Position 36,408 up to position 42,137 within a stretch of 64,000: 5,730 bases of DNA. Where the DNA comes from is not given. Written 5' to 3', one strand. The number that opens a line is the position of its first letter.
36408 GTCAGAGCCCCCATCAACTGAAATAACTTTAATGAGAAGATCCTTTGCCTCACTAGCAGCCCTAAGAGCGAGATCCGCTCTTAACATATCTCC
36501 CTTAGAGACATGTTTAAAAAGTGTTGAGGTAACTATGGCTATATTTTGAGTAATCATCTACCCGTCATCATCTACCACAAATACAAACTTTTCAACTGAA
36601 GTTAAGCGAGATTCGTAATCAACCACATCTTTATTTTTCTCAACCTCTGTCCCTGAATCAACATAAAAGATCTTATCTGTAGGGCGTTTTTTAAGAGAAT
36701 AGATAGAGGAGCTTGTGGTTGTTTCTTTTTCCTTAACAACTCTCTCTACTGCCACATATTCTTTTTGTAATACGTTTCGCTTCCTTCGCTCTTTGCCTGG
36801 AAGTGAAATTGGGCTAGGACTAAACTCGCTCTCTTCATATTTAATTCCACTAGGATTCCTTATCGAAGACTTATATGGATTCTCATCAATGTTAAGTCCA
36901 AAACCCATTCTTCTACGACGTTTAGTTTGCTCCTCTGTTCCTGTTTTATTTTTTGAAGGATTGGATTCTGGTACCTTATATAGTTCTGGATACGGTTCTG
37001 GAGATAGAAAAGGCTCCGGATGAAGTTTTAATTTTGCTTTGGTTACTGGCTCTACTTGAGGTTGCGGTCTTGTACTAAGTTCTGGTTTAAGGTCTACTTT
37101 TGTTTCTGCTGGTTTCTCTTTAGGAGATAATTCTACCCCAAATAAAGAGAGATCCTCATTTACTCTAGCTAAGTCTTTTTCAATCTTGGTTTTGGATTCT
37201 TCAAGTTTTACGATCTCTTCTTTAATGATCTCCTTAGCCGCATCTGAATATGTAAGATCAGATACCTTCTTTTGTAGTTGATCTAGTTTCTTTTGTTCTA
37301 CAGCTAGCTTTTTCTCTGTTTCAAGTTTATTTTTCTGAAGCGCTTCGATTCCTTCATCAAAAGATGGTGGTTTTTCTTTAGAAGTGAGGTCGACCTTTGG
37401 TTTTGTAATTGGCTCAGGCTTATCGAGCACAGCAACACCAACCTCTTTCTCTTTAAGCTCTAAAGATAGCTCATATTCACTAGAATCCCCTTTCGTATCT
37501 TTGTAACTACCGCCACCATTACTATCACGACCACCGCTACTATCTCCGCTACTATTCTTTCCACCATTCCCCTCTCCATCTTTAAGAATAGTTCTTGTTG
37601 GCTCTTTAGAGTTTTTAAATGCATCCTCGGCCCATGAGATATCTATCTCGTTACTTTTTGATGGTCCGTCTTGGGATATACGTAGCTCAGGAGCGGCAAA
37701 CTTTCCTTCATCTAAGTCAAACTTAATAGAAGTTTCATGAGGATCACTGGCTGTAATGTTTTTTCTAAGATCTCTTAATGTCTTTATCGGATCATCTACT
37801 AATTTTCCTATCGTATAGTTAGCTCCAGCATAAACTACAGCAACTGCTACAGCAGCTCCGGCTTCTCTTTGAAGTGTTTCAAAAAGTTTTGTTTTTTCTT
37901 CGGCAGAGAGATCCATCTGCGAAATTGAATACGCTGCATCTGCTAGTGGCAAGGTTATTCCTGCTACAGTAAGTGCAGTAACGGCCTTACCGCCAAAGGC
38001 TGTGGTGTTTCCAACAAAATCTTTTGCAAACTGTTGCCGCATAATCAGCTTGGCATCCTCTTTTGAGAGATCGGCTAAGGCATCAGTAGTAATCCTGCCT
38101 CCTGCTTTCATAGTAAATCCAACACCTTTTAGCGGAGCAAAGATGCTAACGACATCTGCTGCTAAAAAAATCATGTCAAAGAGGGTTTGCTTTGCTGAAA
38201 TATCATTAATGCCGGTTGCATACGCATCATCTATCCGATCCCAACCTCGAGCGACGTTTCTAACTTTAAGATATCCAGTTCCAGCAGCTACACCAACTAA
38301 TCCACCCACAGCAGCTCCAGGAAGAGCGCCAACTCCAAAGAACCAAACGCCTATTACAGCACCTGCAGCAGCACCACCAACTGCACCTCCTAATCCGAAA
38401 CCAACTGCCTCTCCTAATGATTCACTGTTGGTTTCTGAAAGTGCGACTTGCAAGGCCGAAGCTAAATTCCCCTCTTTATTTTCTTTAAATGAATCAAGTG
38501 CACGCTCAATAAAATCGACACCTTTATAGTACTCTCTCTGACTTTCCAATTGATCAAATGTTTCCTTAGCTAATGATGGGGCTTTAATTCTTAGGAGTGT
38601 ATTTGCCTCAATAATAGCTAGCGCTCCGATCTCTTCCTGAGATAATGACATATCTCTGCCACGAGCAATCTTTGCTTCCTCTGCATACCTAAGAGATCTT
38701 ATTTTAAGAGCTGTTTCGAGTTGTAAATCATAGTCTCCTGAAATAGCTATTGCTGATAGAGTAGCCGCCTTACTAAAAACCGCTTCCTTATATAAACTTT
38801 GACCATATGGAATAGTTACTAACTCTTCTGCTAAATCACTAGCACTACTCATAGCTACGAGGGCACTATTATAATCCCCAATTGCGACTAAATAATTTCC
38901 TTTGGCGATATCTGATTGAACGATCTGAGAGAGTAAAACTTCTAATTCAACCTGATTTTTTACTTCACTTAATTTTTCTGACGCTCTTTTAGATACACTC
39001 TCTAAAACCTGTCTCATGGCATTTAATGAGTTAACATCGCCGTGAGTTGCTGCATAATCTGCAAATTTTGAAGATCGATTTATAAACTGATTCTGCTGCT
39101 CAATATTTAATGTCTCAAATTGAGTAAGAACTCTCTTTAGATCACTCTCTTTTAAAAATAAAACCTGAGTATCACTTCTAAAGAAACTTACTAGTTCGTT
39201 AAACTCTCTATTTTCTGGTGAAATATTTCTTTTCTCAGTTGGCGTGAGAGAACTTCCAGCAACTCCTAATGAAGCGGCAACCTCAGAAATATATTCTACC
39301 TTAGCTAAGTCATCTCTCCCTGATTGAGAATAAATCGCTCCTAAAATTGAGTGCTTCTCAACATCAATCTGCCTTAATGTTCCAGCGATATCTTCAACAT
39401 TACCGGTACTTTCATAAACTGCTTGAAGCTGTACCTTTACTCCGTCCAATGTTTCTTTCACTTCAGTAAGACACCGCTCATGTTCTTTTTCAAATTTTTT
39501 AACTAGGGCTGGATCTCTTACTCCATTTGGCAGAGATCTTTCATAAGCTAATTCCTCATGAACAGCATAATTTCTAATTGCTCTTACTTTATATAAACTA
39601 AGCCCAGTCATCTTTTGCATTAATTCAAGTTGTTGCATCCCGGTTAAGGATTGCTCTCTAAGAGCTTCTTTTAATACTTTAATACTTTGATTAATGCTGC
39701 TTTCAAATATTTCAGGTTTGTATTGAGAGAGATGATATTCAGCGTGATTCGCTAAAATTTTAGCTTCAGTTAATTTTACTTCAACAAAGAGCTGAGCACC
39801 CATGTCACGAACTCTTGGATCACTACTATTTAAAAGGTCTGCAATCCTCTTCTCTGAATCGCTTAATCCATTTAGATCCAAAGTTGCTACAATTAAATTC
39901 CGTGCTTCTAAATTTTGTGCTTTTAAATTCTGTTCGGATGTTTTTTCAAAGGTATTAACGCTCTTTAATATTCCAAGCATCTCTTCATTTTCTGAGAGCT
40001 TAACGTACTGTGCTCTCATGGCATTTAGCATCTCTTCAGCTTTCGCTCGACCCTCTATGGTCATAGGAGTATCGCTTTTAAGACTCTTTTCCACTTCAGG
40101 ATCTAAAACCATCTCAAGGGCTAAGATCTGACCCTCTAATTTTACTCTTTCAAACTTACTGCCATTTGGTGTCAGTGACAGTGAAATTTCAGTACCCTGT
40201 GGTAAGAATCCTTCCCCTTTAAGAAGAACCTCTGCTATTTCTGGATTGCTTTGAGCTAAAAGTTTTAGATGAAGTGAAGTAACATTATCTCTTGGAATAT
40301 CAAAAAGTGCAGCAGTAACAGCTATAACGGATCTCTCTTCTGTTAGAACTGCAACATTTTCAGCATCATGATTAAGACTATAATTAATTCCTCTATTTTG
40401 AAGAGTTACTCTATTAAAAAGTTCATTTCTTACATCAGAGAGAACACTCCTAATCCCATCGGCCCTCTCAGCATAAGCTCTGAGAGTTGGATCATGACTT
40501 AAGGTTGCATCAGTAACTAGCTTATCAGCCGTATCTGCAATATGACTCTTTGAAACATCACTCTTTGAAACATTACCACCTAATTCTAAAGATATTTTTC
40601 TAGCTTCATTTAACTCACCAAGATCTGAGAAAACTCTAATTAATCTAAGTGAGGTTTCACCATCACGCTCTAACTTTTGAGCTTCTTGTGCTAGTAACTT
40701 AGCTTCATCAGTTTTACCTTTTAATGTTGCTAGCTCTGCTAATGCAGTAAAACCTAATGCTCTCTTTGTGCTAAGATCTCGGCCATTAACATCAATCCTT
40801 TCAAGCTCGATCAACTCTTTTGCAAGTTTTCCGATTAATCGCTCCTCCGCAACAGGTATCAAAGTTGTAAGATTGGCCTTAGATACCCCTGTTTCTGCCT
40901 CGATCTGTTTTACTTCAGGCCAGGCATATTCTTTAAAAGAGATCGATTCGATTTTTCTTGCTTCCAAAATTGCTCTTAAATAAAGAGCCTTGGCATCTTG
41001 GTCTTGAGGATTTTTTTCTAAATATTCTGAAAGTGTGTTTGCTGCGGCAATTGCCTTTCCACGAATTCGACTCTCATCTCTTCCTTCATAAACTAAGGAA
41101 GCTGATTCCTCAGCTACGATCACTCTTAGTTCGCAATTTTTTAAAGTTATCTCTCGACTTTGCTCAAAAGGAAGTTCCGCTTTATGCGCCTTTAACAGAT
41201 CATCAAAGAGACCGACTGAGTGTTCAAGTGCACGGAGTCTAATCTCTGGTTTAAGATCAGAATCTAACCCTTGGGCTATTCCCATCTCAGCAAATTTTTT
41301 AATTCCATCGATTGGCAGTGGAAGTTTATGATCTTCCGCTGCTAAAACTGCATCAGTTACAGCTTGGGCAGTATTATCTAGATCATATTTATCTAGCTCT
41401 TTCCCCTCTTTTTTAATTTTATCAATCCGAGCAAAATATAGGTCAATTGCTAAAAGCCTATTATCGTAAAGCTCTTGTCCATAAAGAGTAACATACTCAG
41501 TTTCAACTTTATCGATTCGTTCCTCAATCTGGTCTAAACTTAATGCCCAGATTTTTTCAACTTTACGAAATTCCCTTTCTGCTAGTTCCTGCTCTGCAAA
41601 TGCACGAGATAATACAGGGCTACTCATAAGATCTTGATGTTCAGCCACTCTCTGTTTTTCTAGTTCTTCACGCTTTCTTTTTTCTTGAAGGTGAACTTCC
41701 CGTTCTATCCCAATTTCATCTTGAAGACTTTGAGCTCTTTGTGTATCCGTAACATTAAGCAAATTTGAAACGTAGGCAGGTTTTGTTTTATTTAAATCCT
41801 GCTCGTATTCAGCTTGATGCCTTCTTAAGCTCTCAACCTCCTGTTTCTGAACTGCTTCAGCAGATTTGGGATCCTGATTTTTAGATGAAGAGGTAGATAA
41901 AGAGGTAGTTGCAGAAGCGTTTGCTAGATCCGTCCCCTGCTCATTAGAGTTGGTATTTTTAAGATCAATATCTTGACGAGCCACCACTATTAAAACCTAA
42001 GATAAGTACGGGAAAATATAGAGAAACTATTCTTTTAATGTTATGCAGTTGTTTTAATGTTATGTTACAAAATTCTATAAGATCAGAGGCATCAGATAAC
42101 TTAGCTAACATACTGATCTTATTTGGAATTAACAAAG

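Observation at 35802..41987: Giant 1809-aa coiled-coil protein with a bilobed glycine-zipper hydrophobic domain, translationally coupled (TAGATG) to a 251-aa ORF of unknown fold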

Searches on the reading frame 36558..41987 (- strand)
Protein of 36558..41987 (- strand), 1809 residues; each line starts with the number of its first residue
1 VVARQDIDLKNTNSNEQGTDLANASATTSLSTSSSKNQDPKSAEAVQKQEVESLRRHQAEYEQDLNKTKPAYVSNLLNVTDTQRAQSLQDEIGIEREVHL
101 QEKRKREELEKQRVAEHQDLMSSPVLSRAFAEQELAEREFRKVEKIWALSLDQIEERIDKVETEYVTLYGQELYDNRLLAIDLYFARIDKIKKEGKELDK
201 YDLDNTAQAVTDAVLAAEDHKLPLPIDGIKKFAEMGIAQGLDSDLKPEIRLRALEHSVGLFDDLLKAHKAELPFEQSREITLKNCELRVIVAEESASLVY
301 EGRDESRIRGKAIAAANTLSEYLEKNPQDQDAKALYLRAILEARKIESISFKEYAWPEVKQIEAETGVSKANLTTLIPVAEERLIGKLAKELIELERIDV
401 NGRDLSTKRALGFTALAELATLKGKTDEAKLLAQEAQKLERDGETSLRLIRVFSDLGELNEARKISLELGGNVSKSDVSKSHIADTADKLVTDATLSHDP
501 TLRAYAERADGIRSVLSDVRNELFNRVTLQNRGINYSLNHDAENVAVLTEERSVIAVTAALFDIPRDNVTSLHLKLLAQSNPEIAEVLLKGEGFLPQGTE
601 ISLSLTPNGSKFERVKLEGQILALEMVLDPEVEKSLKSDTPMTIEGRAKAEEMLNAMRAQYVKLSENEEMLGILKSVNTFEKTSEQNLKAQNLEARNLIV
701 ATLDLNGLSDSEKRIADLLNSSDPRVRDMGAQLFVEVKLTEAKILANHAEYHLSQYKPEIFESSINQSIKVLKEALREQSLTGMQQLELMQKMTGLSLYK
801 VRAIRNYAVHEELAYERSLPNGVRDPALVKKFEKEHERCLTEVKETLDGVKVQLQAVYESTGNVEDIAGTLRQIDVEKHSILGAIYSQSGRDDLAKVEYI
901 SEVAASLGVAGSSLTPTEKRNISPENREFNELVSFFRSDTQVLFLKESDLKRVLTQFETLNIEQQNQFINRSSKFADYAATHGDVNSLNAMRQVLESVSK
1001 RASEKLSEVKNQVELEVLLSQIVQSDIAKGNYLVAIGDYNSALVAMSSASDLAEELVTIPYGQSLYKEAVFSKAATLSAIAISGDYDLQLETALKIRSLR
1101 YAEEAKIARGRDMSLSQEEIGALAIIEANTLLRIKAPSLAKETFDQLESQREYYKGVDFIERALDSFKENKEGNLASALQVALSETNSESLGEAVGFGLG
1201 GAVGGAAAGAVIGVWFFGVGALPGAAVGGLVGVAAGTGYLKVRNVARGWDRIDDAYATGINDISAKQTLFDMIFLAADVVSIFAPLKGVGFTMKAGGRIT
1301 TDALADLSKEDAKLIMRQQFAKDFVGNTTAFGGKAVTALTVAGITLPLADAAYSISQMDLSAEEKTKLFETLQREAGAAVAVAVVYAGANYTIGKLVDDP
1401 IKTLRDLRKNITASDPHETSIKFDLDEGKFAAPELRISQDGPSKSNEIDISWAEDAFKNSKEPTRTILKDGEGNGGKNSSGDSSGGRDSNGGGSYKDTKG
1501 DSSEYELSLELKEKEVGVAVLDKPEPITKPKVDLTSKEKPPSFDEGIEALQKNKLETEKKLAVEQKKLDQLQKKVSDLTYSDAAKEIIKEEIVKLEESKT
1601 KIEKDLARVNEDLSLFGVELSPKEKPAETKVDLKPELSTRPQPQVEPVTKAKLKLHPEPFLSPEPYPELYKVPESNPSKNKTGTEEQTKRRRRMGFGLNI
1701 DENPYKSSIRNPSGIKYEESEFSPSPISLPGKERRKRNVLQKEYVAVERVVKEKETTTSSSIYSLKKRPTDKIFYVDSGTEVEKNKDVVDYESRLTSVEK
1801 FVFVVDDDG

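Call 6: search_protein_families(library=pfam, proteins=[window:36558-41987:-], max_evalue=0.01)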
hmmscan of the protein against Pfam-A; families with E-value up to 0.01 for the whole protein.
window:36558-41987:- (1809 aa): 1 family
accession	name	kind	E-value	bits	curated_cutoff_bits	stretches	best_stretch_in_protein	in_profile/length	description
PF21724.2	DUF6861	-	2.4e-05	24.3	28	1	1199-1241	44-86/194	Family of unknown function (DUF6861)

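Call 10: find_homologous_proteins(query=window:36558-41987:-)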
Query window:36558-41987:- (1809 aa): 2 proteins with E <= 0.001 among 8000 candidates.
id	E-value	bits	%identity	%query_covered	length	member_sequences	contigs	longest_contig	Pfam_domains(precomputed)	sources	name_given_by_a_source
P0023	0.0e+0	3876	100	100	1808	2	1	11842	PF21724.3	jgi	-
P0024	2.5e-17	80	27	24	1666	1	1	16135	-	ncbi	-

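Call 12: find_encoding_contigs(protein=P0024, flank=10000, max_places=4)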
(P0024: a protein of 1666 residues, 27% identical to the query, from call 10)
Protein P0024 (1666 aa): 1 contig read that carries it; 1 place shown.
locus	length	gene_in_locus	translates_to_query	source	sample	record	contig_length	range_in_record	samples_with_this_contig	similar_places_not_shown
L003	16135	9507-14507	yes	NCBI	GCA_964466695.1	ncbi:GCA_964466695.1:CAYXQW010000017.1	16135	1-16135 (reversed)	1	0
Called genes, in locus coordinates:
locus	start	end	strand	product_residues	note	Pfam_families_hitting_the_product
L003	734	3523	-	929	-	PF00532:Peripla_BP_1, PF13407:Peripla_BP_4, PF13377:Peripla_BP_3, PF00015:MCPsignal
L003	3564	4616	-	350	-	PF01636:APH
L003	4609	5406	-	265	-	PF01026:TatD_DNase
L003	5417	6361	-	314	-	PF00072:Response_reg, PF00990:GGDEF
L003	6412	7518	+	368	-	PF00270:DEAD, PF04851:ResIII (weak), PF00271:Helicase_C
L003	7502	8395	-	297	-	-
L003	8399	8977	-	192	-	-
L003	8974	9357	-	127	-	PF00072:Response_reg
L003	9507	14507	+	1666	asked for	-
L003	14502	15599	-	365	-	PF00801:PKD (faint)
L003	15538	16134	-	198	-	?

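Call 35: search_protein_families(library=pfam, alignment_id=A2, max_evalue=1)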
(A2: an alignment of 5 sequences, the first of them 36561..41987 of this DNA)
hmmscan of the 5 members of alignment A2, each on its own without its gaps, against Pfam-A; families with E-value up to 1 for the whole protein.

A. member 1, window:36561-41987:- (1809 aa): 5 families
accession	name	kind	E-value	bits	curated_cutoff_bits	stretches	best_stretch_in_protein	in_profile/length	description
PF21724.2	DUF6861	-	2.4e-05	24.3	28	1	1199-1241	44-86/194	Family of unknown function (DUF6861)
PF17959.7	EF-hand_14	-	0.034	14.9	23.7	1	719-779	31-86/90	EF-hand domain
PF21650.2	DnaG_cat_HB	-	0.051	14.1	27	1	798-830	5-37/63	DNA primase DnaG, catalytic core, helical bundle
PF13441.11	Gly-zipper_YMGG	-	0.087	13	28.9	1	1193-1236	2-43/45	YMGG-like Gly-zipper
PF14559.12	TPR_19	-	0.91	10.3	25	0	423-465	4-47/68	Tetratricopeptide repeat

B. families by the number of members that match (of 5 scanned): 12 families
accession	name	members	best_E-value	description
PF21724.2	DUF6861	3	2.4e-05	Family of unknown function (DUF6861)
PF13441.11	Gly-zipper_YMGG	2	0.087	YMGG-like Gly-zipper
PF05818.17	TraT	2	0.23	Enterobacterial TraT complement resistance protein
PF07719.23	TPR_2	2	0.83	Tetratricopeptide repeat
PF17959.7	EF-hand_14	1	0.034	EF-hand domain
PF21650.2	DnaG_cat_HB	1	0.051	DNA primase DnaG, catalytic core, helical bundle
PF21292.3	EME1-MUS81_C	1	0.051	EME1/MUS81, C-terminal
PF17279.8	DUF5344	1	0.076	Family of unknown function (DUF5344)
PF13181.12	TPR_8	1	0.091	Tetratricopeptide repeat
PF22056.1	ORF239-like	1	0.18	ORF239-like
PF13176.12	TPR_7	1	0.19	Tetratricopeptide repeat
PF14559.12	TPR_19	1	0.91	Tetratricopeptide repeat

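Call 94: search_protein_families(library=ncbifam, proteins=[window:36558-41987:-], max_evalue=0.01)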
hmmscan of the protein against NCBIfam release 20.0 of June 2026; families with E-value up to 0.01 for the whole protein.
window:36558-41987:- (1809 aa): 0 families

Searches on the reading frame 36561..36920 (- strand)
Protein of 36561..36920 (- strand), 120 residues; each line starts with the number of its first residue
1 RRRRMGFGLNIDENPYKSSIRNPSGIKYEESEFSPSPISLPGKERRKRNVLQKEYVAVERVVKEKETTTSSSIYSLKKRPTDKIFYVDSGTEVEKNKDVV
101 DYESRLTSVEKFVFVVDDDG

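Call 48: find_related_loci(query=A4, collection=metagenome_contigs, flank=8000)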
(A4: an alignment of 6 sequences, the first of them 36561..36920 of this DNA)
Query A4 (120 aa) in metagenome_contigs; peptide patterns used: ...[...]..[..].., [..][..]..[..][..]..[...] (x = any residue, [..] = any of these).
424 stretches matched a pattern; 3 encode a relative of the query (tblastn E <= 1e-3); 3 distinct loci.
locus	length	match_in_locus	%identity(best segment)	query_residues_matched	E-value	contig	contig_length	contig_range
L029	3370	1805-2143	35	6-118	8e-17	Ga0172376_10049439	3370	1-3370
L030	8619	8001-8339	35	6-118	8e-17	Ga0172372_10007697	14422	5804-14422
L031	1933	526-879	34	1-118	4e-12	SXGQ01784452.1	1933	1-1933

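Call 81: search_solved_structures(query=A4, max_evalue=10, show_alignments=1)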
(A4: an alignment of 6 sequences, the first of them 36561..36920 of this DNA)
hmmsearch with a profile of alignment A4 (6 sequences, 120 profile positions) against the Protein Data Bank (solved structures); distinct sequences matched with E-value up to 10: 2.
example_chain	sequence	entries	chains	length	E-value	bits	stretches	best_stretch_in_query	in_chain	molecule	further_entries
6tii_AAA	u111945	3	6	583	1.2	12.7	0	25-55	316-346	Peptidoglycan D,D-transpeptidase MrdA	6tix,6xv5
6ogd_B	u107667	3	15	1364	1.3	12.6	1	20-72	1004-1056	Toxin subunit YenA2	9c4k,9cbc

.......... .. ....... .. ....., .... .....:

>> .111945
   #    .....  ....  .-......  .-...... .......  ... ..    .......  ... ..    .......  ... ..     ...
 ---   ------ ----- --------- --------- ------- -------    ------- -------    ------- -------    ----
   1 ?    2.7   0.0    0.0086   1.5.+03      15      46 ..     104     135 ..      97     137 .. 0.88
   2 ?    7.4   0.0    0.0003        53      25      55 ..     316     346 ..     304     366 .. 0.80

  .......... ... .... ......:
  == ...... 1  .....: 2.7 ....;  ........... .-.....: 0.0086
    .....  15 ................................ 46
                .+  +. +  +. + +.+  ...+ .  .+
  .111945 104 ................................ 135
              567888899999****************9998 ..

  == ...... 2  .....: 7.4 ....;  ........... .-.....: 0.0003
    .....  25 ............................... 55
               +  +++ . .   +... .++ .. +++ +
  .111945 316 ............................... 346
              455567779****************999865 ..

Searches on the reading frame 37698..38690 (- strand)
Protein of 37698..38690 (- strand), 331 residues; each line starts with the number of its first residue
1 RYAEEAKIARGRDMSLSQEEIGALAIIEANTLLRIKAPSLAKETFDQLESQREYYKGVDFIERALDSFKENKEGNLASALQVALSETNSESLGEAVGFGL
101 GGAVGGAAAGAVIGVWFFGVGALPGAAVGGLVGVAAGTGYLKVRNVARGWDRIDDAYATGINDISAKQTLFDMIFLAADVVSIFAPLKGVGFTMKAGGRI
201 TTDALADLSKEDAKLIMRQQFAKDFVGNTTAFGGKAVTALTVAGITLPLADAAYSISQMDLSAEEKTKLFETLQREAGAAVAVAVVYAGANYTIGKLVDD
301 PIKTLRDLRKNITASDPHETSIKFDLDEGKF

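Call 98: search_dna_similar(query=window:37698-38690:-, collection=plasmids, mode=protein, max_evalue=0.001, max_rows=15)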
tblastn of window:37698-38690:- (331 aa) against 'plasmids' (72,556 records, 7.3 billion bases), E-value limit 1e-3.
No match.

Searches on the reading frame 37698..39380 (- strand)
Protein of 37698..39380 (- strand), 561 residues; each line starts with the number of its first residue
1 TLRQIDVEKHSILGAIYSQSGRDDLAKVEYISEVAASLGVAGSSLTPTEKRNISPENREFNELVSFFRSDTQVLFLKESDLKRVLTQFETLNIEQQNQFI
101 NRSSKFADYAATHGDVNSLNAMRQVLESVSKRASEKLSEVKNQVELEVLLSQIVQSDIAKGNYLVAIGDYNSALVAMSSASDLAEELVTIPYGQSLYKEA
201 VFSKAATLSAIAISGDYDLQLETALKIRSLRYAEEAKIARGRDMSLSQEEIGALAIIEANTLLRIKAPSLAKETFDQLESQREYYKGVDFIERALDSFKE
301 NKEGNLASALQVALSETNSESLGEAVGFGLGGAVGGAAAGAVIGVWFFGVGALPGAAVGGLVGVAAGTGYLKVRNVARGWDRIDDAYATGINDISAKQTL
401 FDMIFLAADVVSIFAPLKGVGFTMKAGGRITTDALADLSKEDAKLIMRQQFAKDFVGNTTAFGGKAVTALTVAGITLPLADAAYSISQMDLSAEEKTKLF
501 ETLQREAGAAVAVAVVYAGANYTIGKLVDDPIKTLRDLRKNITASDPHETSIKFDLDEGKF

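Call 82: predict_structure(alignment_id=A7)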
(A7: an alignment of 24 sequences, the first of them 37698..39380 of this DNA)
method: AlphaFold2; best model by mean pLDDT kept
length: 561 residues; sequences in the alignment: 24
mean_pLDDT: 76.0   pTM: 0.68
mean pLDDT of the five models: 76.0, 74.9, 74.4, 68.7, 67.6
residues with pLDDT >= 90: 267; 70-90: 79; 50-70: 95; < 50: 120
segments of 3 or more residues with pLDDT < 50: 329-357, 426-431, 454-460, 462-478, 508-532, 547-561
pLDDT, mean of each block of 10 residues (from residue 1): 94 95 95 97 96 89 75 95 97 93 95 93 98 96 95 97 93 97 96 95 96 88 97 96 92 96 94 96 93 90 73 73 48 42 43 47 57 73 85 78 62 54 47 51 51 47 47 47 61 70 58 43 42 50 49 41 35
secondary structure, 60 per line:
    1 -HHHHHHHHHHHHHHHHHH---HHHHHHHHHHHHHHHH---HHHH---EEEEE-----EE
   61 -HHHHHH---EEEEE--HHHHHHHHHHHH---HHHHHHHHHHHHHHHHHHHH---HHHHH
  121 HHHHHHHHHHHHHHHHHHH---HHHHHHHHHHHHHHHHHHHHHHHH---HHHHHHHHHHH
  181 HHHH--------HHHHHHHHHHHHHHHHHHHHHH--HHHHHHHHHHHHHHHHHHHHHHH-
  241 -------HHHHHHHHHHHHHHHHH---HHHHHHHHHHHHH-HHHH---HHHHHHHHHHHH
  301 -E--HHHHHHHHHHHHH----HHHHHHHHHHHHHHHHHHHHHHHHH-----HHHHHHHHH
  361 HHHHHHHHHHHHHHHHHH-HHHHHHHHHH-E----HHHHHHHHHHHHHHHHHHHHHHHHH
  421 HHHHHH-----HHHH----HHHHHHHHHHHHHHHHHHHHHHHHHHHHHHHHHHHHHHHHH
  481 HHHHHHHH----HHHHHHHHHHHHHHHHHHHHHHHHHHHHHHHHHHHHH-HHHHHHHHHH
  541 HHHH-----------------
elements in order: H2-19 H23-38 H42-45 E49-53 H62-67 E71-75 H78-89 H93-112 H116-139 H143-166 H170-184 H193-214 H217-239 H248-264 H268-280 H282-285 H289-300 H305-317 H322-346 H352-378 H380-389 H396-426 H432-435 H440-488 H493-529 H531-544
